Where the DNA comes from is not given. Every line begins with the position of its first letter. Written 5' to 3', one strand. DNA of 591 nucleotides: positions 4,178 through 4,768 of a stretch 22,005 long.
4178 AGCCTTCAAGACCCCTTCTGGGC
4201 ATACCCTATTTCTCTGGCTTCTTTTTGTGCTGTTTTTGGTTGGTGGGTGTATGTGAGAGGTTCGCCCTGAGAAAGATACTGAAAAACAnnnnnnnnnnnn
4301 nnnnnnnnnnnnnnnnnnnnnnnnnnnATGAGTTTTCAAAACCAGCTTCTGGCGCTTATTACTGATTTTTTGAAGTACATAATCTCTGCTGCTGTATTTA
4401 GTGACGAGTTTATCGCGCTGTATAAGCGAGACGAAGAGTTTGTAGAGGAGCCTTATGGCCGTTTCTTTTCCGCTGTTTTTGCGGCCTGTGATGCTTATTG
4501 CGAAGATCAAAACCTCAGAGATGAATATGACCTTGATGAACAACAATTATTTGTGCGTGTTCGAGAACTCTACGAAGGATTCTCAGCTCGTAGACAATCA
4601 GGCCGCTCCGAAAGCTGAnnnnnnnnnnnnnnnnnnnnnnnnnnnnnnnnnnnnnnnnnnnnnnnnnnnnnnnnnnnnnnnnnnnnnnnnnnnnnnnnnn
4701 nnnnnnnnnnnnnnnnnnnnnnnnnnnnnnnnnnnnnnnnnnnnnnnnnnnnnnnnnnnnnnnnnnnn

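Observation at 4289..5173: Convergent, 3'-overlapping gene pair: a colicin-D-immunity-like protein and a glycine-zipper bacteriocin-like protein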

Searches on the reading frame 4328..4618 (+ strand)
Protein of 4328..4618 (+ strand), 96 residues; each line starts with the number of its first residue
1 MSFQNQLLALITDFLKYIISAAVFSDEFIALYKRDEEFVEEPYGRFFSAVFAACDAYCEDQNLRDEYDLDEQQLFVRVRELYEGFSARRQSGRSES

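Call 3: search_protein_families(library=pfam, proteins=[window:4328-4618:+], max_evalue=1)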
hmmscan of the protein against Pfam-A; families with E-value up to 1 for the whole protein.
window:4328-4618:+ (96 aa): 1 family
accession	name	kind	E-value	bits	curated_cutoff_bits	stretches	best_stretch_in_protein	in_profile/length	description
PF09204.15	Colicin_immun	-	5.4e-13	49.8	22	1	6-81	4-84/88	Bacterial self-protective colicin-like immunity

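Call 4: search_protein_families(library=ncbifam, proteins=[window:4328-4618:+], max_evalue=1)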
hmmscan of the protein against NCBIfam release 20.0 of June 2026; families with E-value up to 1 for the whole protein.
window:4328-4618:+ (96 aa): 1 family
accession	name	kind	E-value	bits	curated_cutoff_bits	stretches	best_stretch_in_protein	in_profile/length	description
NF053651.1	BclredAbxCDein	equivalog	0.092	12.4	340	1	9-59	127-177/202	monothiol bacilliredoxin AbxC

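Call 8: find_homologous_proteins(query=window:4328-4618:+)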
Query window:4328-4618:+ (96 aa): 1 proteins with E <= 0.001 among 3 candidates.
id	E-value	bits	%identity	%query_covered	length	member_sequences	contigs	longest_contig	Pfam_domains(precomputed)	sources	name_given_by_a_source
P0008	6.2e-55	201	100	100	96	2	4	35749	PF09204.16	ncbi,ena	-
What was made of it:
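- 4328..4618 (+): Gene for a 96-aa acidic ImmD-like (Colicin_immun, PF09204) immunity protein. It is a lineage-specific insertion and an orphan within the window. Only itself was found in 5.8 billion protein clusters by word search (call 8).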

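Call 15: search_solved_structures(query=window:4328-4618:+, max_evalue=10, show_alignments=2)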
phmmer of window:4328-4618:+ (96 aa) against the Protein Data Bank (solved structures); distinct sequences matched with E-value up to 10: 2.
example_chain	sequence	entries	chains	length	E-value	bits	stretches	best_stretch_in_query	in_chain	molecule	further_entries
4d7k_A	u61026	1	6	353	0.033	18.1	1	24-81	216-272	SAM-DEPENDENT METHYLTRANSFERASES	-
9q2y_A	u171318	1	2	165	1.3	13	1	12-81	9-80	Anti-CBASS protein Acb1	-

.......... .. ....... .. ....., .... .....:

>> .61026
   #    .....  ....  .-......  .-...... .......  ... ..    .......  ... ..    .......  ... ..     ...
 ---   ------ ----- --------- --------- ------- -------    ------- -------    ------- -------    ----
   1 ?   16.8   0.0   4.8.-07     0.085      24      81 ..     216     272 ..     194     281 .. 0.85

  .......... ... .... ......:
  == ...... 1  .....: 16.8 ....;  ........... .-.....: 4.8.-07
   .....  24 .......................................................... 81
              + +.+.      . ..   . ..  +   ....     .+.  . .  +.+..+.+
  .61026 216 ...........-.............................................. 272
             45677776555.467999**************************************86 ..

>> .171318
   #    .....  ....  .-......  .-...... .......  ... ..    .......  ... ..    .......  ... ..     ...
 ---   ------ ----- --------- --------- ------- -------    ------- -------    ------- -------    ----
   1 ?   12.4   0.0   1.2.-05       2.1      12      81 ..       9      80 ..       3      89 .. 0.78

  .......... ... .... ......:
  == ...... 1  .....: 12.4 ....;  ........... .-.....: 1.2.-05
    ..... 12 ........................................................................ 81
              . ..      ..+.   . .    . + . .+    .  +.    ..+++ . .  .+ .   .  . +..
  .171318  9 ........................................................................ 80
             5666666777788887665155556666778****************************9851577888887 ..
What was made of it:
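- Closest known: Colicin D immunity protein ImmD. Different: Too divergent for pairwise detection against PDB sequences (call 15).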

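Call 20: find_encoding_contigs(protein=P0008, flank=10000, max_places=4)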
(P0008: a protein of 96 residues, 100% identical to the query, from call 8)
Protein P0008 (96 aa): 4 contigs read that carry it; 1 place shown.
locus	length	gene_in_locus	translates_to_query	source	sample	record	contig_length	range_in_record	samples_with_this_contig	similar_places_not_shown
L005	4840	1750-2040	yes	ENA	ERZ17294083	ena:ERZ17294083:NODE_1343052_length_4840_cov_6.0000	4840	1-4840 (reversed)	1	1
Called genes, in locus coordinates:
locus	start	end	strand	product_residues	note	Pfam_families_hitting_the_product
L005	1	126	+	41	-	?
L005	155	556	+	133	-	-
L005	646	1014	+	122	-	-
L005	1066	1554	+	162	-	-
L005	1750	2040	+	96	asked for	PF09204:Colicin_immun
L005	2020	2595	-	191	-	-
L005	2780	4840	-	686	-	?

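Call 38: predict_structure(protein=window:4328-4618:+)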
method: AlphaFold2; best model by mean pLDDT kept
length: 96 residues; sequences in the alignment: 1
mean_pLDDT: 66.6   pTM: 0.59
mean pLDDT of the five models: 66.6, 65.7, 62.5, 58.4, 49.6
residues with pLDDT >= 90: 0; 70-90: 46; 50-70: 38; < 50: 12
segments of 3 or more residues with pLDDT < 50: 33-40, 93-96
pLDDT, mean of each block of 10 residues (from residue 1): 64 68 55 47 68 80 79 81 68 48
secondary structure, 60 per line:
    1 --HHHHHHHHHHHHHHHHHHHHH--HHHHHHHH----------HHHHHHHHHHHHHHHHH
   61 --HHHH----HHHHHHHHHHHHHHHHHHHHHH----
elements in order: H3-23 H26-33 H44-60 H63-66 H71-92
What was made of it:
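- On ImmD / Colicin_immun (PF09204): The single-sequence AF2 model has pLDDT 66.6 and 4-5 helices (call 38).
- Tried and rejected: The single-sequence AF2 model was weak (pLDDT 66.6, call 38).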

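Call 40: fold_search(model_id=the predicted structure, library=pdb)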
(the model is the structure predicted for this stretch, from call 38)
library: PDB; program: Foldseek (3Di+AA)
matches with E <= 10: 28; with E <= 0.001: 0
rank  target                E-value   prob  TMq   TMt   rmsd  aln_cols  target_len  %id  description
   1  3dof_B                1.8e+00  0.12  0.31  0.27   8.6        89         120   18  Complex of ARL2 and BART, Crystal Form 2 (released 2009-03-03)
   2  6g0y_F                4.2e+00  0.09  0.30  0.20  11.1        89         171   12  X-ray structure of M-21 protein complex (released 2018-11-14)
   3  7thj_D                5.3e+00  0.03  0.20  0.09  12.9        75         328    8  Structure of the yeast clamp loader (Replication Factor C RFC) bound to the sliding clamp (Proliferating Cell Nuclear  (released 2022-02-16)
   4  9rgx_B                5.6e+00  0.08  0.33  0.34   8.5        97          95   13  X-ray crystal structure of a de novo designed single-chain antiparallel 3-helix coiled-coil bundle, sc-apCC3-ACW (released 2025-09-03)
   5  6ypi                  5.6e+00  0.05  0.25  0.27  15.1        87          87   17  Structure of the engineered metallo-Diels-Alderase DA7 W16G,K58Q,L77R,T78R (released 2021-04-28)
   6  6g0y_A                6.0e+00  0.08  0.30  0.21  10.8        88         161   12  X-ray structure of M-21 protein complex (released 2018-11-14)
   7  7bww_C                6.0e+00  0.05  0.25  0.28  15.0        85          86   15  Structure of the engineered metallo-Diels-Alderase DA7 W16S (released 2021-04-21)
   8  6eu0_Z                6.0e+00  0.04  0.25  0.10  14.2        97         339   10  RNA Polymerase III open pre-initiation complex (OC-PIC) (released 2018-01-17)
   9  8xi9                  6.3e+00  0.02  0.20  0.11  14.9        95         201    9  Crystal structure of FRB-FKBP fusion protein in complex with rapamycin (released 2024-08-07)
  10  6hs6_A                7.1e+00  0.03  0.22  0.30  13.6        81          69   10  C-terminal domain of the TssA component of the type VI secretion system from Burkholderia cenocepacia (released 2018-11-21)
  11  4c3e_K                7.6e+00  0.05  0.26  0.18  10.5        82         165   13  HRSV M2-1 mutant S58D S61D, P21 crystal (released 2014-01-22)
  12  4c3e_A                7.6e+00  0.05  0.26  0.17  10.5        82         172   13  HRSV M2-1 mutant S58D S61D, P21 crystal (released 2014-01-22)
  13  6p5i_AR               7.6e+00  0.03  0.22  0.14  21.9        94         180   10  Structure of a mammalian 80S ribosome in complex with the Israeli Acute Paralysis Virus IRES (Class 1) (released 2019-09-18)
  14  6m4u_F                7.6e+00  0.02  0.20  0.21  16.1        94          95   13  Crystal structure of FKBP-FRB T2098L mutant in complex with rapamycin (released 2020-08-26)
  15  4v8p_BO               8.0e+00  0.03  0.26  0.14  15.2        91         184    9  T.thermophila 60S ribosomal subunit in complex with initiation factor 6. (released 2014-07-09)
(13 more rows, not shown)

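Call 42: search_dna_similar(query=window:4328-4618:+, collection=plasmids, mode=protein, max_evalue=1, max_rows=15)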
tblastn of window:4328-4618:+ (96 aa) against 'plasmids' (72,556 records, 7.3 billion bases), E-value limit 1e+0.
No match.

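Call 48: search_protein_families(library=phrogs, proteins=[window:4328-4618:+], max_evalue=0.1)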
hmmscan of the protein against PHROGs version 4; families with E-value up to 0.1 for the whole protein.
window:4328-4618:+ (96 aa): 0 families

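Call 49: search_protein_families(library=padloc, proteins=[window:4328-4618:+], max_evalue=0.1)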
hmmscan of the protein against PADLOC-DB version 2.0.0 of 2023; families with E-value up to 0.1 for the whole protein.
window:4328-4618:+ (96 aa): 0 families

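Call 66: list_cluster_members(proteins=[P0008, P0001, P0004])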
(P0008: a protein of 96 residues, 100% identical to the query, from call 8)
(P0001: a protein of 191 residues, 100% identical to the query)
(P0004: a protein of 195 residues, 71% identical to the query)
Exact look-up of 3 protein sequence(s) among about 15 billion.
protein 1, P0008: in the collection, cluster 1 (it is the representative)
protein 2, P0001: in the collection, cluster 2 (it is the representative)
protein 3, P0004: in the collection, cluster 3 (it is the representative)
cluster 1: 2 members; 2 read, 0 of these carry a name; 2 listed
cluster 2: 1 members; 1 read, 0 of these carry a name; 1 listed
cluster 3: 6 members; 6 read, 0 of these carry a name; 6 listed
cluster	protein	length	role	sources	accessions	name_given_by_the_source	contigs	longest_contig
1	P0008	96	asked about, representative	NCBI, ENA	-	-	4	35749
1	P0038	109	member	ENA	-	-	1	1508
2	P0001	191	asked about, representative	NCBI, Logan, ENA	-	-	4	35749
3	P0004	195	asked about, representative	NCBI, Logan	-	-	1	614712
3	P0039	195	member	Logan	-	-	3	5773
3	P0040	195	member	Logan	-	-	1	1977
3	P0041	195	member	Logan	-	-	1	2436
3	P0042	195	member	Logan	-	-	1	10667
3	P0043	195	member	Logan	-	-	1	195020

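Call 81: find_related_loci(query=window:4328-4618:+, collection=metagenome_contigs, flank=5000)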
Query window:4328-4618:+ (96 aa) in metagenome_contigs; peptide patterns used: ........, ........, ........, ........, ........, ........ (x = any residue, [..] = any of these).
339 stretches matched a pattern, but none encodes a relative of the query by tblastn (E <= 1e-3).

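Call 82: find_related_loci(query=window:4328-4618:+, collection=viral_contigs, flank=5000)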
Query window:4328-4618:+ (96 aa) in viral_contigs; peptide patterns used: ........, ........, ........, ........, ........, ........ (x = any residue, [..] = any of these).
26 stretches matched a pattern, but none encodes a relative of the query by tblastn (E <= 1e-3).
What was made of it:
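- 4328..4618 (+): No relatives in metagenome, viral or plasmid collections (calls 42, 81, 82).
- No close relative in a 5.8-billion-cluster protein database or in metagenome, viral or plasmid collections (calls 8, 42, 81, 82).
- Tried and rejected: None were found in the 5.8-billion-cluster database by word search (call 8), plasmids (call 42), metagenome contigs (call 81) or viral contigs (call 82).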
